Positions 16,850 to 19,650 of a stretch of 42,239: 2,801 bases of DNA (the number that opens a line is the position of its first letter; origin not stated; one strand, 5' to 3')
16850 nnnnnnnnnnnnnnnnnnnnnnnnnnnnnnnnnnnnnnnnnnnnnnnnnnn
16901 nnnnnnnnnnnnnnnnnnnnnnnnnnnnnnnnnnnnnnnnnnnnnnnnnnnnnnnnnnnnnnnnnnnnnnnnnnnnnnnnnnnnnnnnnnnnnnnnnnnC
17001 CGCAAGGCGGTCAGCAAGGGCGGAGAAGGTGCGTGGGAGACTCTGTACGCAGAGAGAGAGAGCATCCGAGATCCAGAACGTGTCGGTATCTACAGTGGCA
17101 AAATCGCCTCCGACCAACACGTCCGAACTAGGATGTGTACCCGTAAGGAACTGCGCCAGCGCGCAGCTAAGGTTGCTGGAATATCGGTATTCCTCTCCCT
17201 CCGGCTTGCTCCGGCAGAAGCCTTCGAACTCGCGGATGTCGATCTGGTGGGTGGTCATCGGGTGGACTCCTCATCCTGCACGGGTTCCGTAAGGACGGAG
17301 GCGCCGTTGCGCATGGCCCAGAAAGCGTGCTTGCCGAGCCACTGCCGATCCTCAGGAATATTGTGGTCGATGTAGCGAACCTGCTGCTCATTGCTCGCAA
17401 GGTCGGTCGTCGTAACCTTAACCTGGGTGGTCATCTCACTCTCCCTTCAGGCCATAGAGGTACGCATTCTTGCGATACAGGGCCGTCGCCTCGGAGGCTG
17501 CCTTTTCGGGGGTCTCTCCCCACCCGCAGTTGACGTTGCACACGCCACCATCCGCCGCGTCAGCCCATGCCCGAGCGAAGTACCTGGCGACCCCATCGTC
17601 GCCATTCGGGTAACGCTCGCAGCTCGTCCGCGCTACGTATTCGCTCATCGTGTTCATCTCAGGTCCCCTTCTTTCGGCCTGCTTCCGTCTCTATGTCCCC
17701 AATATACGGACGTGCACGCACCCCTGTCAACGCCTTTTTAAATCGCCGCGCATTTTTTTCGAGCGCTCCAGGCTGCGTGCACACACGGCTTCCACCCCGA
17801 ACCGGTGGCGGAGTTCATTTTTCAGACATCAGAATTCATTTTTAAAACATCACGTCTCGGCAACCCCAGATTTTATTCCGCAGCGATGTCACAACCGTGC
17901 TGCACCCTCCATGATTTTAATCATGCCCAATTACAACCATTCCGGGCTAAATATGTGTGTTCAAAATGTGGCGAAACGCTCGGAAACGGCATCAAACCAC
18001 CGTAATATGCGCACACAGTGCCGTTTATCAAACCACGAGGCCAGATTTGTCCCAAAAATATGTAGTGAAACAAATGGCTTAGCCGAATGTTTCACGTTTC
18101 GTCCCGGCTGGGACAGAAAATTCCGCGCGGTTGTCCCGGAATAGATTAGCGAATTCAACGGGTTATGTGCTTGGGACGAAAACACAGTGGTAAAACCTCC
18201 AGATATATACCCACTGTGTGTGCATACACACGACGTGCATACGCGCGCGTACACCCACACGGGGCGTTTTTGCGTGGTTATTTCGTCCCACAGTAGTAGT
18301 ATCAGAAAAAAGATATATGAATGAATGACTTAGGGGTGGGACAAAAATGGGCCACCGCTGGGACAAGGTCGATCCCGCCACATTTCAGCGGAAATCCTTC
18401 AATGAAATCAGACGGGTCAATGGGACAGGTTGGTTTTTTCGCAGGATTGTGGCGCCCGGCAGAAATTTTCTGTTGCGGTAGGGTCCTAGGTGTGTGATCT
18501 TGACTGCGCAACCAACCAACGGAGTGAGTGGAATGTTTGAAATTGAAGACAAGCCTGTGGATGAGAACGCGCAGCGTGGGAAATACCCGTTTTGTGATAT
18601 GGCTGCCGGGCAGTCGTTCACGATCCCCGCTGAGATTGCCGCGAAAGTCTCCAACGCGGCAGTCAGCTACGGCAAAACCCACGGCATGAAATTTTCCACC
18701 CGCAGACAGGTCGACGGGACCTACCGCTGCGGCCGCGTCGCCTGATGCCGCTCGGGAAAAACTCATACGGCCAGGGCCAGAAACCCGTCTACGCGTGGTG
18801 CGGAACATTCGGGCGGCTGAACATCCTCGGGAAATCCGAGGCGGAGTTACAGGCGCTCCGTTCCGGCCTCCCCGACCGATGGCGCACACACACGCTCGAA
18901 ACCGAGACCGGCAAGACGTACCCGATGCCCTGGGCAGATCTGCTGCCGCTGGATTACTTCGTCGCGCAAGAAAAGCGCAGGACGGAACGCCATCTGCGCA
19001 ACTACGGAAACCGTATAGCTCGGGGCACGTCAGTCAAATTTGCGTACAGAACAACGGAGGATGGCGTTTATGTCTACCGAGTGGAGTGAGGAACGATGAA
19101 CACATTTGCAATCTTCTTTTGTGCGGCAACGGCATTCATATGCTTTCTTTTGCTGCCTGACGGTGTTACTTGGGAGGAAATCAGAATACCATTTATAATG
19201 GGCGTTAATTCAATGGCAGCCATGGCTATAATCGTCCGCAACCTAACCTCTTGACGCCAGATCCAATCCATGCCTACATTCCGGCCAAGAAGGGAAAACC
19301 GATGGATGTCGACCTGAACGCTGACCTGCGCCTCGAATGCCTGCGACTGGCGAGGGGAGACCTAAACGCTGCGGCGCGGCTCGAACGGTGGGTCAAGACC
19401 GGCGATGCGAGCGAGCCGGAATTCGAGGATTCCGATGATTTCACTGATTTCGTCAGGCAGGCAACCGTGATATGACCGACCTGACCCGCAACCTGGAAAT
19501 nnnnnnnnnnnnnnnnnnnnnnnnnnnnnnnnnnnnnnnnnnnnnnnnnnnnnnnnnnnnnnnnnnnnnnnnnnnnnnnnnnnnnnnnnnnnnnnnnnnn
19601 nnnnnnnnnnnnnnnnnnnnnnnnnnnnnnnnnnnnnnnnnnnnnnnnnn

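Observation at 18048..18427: Nine TGGGAC(A/G) iteron-like repeats in the only large non-coding region (candidate origin or regulator-binding array)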

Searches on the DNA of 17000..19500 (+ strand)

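Call 6: search_dna_similar(query=window:17000-19500:+, collection=phages, mode=distant, max_rows=30)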
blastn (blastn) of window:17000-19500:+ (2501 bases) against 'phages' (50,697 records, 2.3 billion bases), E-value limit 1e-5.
No match.

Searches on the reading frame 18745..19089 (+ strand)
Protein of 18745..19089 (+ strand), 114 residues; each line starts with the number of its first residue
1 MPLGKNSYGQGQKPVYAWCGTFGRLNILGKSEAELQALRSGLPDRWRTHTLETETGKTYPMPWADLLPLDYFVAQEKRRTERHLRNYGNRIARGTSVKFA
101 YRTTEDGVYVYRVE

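Call 10: search_protein_families(library=phrogs, proteins=[window:18745-19089:+], max_evalue=0.01)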
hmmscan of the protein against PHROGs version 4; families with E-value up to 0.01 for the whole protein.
window:18745-19089:+ (114 aa): 0 families

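Call 17: find_related_loci(query=window:18745-19089:+, collection=viral_contigs, flank=6000)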
Query window:18745-19089:+ (114 aa) in viral_contigs; peptide patterns used: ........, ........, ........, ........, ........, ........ (x = any residue, [..] = any of these).
8 stretches matched a pattern, but none encodes a relative of the query by tblastn (E <= 1e-3).

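Call 62: search_protein_families(library=pfam, proteins=[window:18745-19089:+], max_evalue=0.1)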
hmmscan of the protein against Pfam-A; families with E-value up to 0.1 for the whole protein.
window:18745-19089:+ (114 aa): 0 families
